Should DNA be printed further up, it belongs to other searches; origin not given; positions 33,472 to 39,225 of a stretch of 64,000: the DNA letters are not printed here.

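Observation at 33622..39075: Gingipain-like C25 cysteine protease in a free-living AT-rich FCB bacterium, elaborated with MAM-like, dockerin and cohesin-like modules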

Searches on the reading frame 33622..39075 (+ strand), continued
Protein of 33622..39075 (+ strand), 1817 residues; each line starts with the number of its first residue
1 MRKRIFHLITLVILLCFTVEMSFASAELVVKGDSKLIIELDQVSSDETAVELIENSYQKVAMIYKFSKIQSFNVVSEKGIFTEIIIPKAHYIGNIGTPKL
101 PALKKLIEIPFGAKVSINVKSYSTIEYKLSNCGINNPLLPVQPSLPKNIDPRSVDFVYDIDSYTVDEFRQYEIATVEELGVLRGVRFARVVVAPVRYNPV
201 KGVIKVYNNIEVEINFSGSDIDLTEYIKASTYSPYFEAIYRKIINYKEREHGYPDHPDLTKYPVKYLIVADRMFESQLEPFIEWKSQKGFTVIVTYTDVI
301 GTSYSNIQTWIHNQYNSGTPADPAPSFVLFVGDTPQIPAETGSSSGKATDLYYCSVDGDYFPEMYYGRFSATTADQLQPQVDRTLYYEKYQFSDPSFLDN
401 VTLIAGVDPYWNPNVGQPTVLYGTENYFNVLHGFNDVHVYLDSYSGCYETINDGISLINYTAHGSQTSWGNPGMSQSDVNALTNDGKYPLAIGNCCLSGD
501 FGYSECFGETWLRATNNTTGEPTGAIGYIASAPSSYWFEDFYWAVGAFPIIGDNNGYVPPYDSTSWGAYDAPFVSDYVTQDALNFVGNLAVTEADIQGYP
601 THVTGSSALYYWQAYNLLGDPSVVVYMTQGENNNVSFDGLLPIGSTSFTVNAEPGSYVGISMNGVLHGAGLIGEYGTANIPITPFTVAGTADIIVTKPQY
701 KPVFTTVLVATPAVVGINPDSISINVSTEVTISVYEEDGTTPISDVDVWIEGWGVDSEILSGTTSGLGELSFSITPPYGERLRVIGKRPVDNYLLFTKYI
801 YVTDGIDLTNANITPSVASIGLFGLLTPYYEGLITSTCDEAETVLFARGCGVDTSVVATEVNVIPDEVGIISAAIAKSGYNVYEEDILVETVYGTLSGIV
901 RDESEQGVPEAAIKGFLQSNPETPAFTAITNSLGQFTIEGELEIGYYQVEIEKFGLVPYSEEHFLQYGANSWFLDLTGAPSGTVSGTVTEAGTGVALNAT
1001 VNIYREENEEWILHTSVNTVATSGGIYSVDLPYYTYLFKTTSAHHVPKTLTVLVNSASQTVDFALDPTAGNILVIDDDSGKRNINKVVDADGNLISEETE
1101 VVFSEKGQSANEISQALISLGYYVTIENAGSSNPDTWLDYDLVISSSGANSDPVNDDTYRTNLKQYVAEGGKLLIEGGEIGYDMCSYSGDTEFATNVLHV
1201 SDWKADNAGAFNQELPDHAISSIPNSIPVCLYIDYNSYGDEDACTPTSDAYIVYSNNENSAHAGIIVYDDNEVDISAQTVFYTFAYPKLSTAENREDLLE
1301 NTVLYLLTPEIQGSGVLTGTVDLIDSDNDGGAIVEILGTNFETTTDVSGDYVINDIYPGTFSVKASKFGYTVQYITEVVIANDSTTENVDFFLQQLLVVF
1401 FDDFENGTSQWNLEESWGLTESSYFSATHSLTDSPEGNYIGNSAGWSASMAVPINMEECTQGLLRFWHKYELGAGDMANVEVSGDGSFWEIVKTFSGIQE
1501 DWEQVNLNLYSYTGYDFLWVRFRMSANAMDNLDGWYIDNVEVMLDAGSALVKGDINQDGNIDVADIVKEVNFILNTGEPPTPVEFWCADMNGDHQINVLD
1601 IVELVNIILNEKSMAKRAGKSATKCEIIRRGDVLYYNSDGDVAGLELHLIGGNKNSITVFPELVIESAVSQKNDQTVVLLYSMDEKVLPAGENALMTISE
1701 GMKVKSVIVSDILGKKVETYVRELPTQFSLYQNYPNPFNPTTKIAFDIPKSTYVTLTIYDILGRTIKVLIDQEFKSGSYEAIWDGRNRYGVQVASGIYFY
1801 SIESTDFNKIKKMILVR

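Call 11: find_homologous_proteins(query=window:33622-39075:+, max_evalue=1e-10)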
Query window:33622-39075:+ (1817 aa): 2653 proteins with E <= 1e-10 among 8000 candidates; the best 120 are listed.
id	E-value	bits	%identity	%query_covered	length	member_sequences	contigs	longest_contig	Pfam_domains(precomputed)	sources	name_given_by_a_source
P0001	0.0e+0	4148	100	100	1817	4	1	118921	PF08126.17,PF00404.25,PF18962.8,PF13860.13,PF13620.13,PF01364.25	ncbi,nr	ncbi:MAG: carboxypeptidase regulatory-like domain-containing protein [Candidatus Marinimicrobia bact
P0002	0.0e+0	2110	53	100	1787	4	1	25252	PF08126.17,PF13715.13,PF00404.25,PF18962.8,PF13860.13,PF13620.13,PF22904.4,PF01364.25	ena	-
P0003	0.0e+0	2061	78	63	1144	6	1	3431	PF08126.17,PF13715.13,PF13620.13,PF01364.25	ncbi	ncbi:MAG: hypothetical protein DRP89_05940, partial [Candidatus Neomarinimicrobiota bacterium]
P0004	0.0e+0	1364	59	59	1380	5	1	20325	PF08126.17,PF13585.13,PF18962.8,PF13860.13,PF13620.13,PF01364.25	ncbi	-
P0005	0.0e+0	1332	58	59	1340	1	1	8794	PF08126.17,PF20773.6,PF18962.8,PF13860.13,PF13620.13,PF01364.25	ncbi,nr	ncbi:MAG: choice-of-anchor J domain-containing protein [Candidatus Cloacimonetes bacterium]|nr:choic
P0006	0.0e+0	1326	59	59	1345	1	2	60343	PF08126.17,PF13585.13,PF18962.8,PF13860.13,PF13620.13,PF01364.25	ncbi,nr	ncbi:MAG: T9SS type A sorting domain-containing protein [Candidatus Cloacimonetes bacterium]|nr:T9SS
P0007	0.0e+0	1320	58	59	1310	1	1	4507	PF08126.17,PF20773.6,PF13860.13,PF13620.13,PF01364.25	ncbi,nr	ncbi:MAG: choice-of-anchor J domain-containing protein, partial [Candidatus Cloacimonetes bacterium]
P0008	0.0e+0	1297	57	59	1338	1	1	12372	PF08126.17,PF20773.6,PF18962.8,PF13860.13,PF13620.13,PF01364.25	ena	-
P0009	0.0e+0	1230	56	58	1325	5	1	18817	PF08126.17,PF18962.8,PF13860.13,PF13620.13,PF01364.25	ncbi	-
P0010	0.0e+0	1224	56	58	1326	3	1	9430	PF08126.17,PF18962.8,PF13860.13,PF13620.13,PF01364.25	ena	-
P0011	0.0e+0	1216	55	57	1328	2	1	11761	PF08126.17,PF13585.13,PF20773.6,PF18962.8,PF13860.13,PF13620.13,PF01364.25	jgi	-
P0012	0.0e+0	1213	57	58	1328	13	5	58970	PF08126.17,PF18962.8,PF13860.13,PF01364.25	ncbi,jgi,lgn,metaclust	metaclust:status=active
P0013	0.0e+0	1208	57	55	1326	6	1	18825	PF08126.17,PF18962.8,PF13860.13,PF13620.13,PF01364.25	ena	-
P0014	0.0e+0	1204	55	58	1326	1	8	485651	PF08126.17,PF18962.8,PF13860.13,PF13620.13,PF01364.25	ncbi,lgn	-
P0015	0.0e+0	1199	56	56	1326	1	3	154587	PF08126.17,PF18962.8,PF13860.13,PF13620.13,PF01364.25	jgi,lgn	jgi:hypothetical protein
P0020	0.0e+0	1149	36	75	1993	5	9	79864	PF08126.17,PF13715.13,PF13860.13,PF13620.13,PF22904.4,PF17210.10,PF01483.28,PF01364.25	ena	-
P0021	0.0e+0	1146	37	74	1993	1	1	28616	PF08126.17,PF13715.13,PF18962.8,PF13860.13,PF13620.13,PF22904.4,PF17210.10,PF01483.28,PF01364.25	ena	-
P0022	0.0e+0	1109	38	76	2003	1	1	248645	PF08126.17,PF13715.13,PF08308.18,PF13860.13,PF13620.13,PF22904.4,PF01483.28,PF01364.25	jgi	jgi:subtilisin-like proprotein convertase family protein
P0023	0.0e+0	1109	37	75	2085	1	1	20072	PF08126.17,PF13715.13,PF13860.13,PF13620.13,PF22904.4,PF17210.10,PF01483.28,PF01364.25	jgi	-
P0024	0.0e+0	1107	37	77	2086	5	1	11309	PF08126.17,PF13715.13,PF13860.13,PF13620.13,PF22904.4,PF17210.10,PF01483.28,PF01364.25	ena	-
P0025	0.0e+0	1091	36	78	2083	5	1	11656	PF08126.17,PF13715.13,PF13860.13,PF13620.13,PF22904.4,PF17210.10,PF01483.28,PF01364.25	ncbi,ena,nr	ncbi:proprotein convertase P-domain-containing protein [bacterium]|nr:proprotein convertase P-domain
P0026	0.0e+0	1087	37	75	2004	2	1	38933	PF08126.17,PF13715.13,PF13860.13,PF13620.13,PF22904.4,PF01483.28,PF01364.25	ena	-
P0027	0.0e+0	1064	37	74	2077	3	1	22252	PF08126.17,PF13715.13,PF08308.18,PF13860.13,PF13620.13,PF22904.4,PF01483.28,PF01364.25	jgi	-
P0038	4.1e-296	1004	57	40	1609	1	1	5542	PF08126.17,PF00404.25,PF18962.8,PF01364.25,PF00041.28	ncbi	-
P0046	5.9e-289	980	38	77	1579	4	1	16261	PF08126.17,PF13715.13,PF13860.13,PF13620.13,PF22904.4,PF17210.10,PF01483.28,PF01364.25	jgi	jgi:subtilisin-like proprotein convertase family protein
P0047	2.7e-288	978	37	77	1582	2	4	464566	PF08126.17,PF13715.13,PF18962.8,PF13860.13,PF13620.13,PF22904.4,PF01483.28,PF01364.25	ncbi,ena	-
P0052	4.1e-286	971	38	74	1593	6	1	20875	PF08126.17,PF13715.13,PF13860.13,PF13620.13,PF22904.4,PF01483.28,PF01364.25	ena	-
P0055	2.6e-284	965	38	76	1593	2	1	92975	PF08126.17,PF13715.13,PF13860.13,PF13620.13,PF22904.4,PF01483.28,PF01364.25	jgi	-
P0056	7.0e-284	963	37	77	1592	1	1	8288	PF08126.17,PF13715.13,PF13860.13,PF13620.13,PF22904.4,PF01483.28,PF01364.25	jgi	jgi:subtilisin-like proprotein convertase family protein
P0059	7.7e-283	960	38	73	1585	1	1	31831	PF08126.17,PF13715.13,PF18962.8,PF17802.8,PF13860.13,PF13620.13,PF22904.4,PF17210.10,PF01483.28,PF01364.25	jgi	-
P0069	7.9e-279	947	38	74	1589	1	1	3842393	PF08126.17,PF13715.13,PF13860.13,PF13620.13,PF22904.4,PF01483.28,PF01364.25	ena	-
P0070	1.3e-278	946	37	76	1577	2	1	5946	PF08126.17,PF13715.13,PF18962.8,PF13860.13,PF13620.13,PF22904.4,PF17210.10,PF01483.28,PF01364.25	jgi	jgi:subtilisin-like proprotein convertase family protein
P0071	2.4e-278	945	37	74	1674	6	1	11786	PF08126.17,PF13715.13,PF13585.13,PF18962.8,PF13860.13,PF13620.13,PF22904.4,PF01483.28,PF01364.25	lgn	-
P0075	4.2e-277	941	37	77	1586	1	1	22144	PF08126.17,PF13715.13,PF13860.13,PF13620.13,PF22904.4,PF01483.28,PF01364.25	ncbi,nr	ncbi:proprotein convertase P-domain-containing protein [bacterium]|nr:proprotein convertase P-domain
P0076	1.6e-276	939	36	73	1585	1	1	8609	PF08126.17,PF13715.13,PF18962.8,PF13860.13,PF13620.13,PF22904.4,PF01483.28,PF01364.25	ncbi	-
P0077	2.3e-276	938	37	76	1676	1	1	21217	PF08126.17,PF13715.13,PF18962.8,PF13860.13,PF13620.13,PF22904.4,PF17210.10,PF01483.28,PF01364.25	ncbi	-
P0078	2.7e-276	938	37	77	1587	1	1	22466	PF08126.17,PF13715.13,PF13860.13,PF13620.13,PF22904.4,PF01483.28,PF01364.25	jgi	jgi:subtilisin-like proprotein convertase family protein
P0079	1.7e-275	936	38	73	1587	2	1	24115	PF08126.17,PF13715.13,PF18962.8,PF17802.8,PF13860.13,PF13620.13,PF22904.4,PF17210.10,PF01483.28,PF01364.25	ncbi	-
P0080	3.8e-275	934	36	77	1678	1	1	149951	PF08126.17,PF13715.13,PF18962.8,PF13860.13,PF13620.13,PF22904.4,PF01483.28,PF01364.25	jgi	jgi:subtilisin-like proprotein convertase family protein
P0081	6.6e-275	934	36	77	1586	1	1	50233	PF08126.17,PF13715.13,PF13860.13,PF13620.13,PF22904.4,PF01483.28,PF01364.25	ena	-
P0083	1.4e-274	933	36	77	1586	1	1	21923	PF08126.17,PF13715.13,PF13860.13,PF13620.13,PF22904.4,PF01483.28,PF01364.25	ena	-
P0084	1.5e-274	932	37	76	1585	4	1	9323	PF08126.17,PF13715.13,PF18962.8,PF17802.8,PF13860.13,PF13620.13,PF22904.4,PF01483.28,PF01364.25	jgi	jgi:subtilisin-like proprotein convertase family protein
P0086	3.0e-274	931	37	75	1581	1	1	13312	PF08126.17,PF13715.13,PF18962.8,PF13860.13,PF13620.13,PF22904.4,PF17210.10,PF01483.28,PF01364.25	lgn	-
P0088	3.8e-274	931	36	77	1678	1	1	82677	PF08126.17,PF13715.13,PF18962.8,PF13860.13,PF13620.13,PF22904.4,PF01483.28,PF01364.25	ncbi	-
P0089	6.3e-274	930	37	74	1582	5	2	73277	PF08126.17,PF13715.13,PF18962.8,PF13860.13,PF13620.13,PF22904.4,PF01483.28,PF01364.25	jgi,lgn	jgi:subtilisin-like proprotein convertase family protein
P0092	1.3e-273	929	36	78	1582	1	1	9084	PF08126.17,PF13715.13,PF18962.8,PF13860.13,PF13620.13,PF22904.4,PF01483.28,PF01364.25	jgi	-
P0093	3.0e-273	928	37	73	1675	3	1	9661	PF08126.17,PF13715.13,PF13860.13,PF13620.13,PF22904.4,PF01483.28,PF01364.25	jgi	jgi:subtilisin-like proprotein convertase family protein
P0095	7.7e-273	927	38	74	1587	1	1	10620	PF08126.17,PF13715.13,PF13860.13,PF13620.13,PF22904.4,PF01483.28,PF01364.25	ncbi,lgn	ncbi:MAG: C25 family cysteine peptidase [Candidatus Eisenbacteria bacterium]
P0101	5.6e-272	924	36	74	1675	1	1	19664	PF08126.17,PF13715.13,PF18962.8,PF13860.13,PF13620.13,PF22904.4,PF01483.28,PF01364.25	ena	-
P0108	7.6e-271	920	36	74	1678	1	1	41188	PF08126.17,PF13715.13,PF18962.8,PF13860.13,PF13620.13,PF22904.4,PF01483.28,PF01364.25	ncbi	-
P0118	1.0e-269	916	35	77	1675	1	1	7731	PF08126.17,PF13715.13,PF18962.8,PF13860.13,PF13620.13,PF22904.4,PF01483.28,PF01364.25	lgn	-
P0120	3.1e-269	915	36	74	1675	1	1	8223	PF08126.17,PF13715.13,PF13860.13,PF13620.13,PF22904.4,PF01483.28,PF01364.25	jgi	jgi:subtilisin-like proprotein convertase family protein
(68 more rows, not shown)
